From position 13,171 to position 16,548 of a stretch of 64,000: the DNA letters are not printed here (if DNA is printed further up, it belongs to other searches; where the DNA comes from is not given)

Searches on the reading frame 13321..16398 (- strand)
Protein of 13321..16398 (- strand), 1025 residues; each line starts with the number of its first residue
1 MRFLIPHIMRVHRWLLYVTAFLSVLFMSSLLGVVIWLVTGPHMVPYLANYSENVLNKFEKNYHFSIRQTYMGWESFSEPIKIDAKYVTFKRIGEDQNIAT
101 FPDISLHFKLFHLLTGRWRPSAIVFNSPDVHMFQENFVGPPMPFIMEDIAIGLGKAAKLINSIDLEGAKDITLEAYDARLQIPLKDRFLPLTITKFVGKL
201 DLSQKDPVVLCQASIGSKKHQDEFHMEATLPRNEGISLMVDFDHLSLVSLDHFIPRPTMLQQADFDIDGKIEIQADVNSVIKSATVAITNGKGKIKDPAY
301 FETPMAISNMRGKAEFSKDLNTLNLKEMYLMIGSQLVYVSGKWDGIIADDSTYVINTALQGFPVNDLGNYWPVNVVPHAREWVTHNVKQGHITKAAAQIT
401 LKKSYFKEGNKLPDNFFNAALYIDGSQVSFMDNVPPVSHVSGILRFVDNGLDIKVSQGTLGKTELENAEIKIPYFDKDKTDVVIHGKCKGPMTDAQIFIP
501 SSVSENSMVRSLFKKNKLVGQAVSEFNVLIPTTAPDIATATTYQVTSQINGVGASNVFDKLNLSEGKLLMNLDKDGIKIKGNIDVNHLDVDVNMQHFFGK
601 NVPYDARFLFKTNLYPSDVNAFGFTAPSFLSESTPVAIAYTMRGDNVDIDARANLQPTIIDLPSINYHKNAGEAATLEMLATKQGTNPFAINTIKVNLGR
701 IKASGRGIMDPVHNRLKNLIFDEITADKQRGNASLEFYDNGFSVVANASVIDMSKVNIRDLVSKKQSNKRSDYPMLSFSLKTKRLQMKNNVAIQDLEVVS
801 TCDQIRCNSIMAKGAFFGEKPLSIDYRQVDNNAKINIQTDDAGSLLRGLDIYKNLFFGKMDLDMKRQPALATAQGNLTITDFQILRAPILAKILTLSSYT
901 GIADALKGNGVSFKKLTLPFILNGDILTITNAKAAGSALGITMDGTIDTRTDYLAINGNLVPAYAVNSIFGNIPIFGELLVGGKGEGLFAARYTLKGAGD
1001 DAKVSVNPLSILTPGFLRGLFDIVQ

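Call 64: search_protein_families(library=pfam, max_evalue=0.00001, proteins=[window:13321-16398:-])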
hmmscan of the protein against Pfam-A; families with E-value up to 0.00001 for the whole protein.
window:13321-16398:- (1025 aa): 1 family
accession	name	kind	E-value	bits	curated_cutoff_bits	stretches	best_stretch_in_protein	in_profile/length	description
PF13116.12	YhdP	-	7.8e-39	133.8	46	1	282-788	402-893/1224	YhdP protein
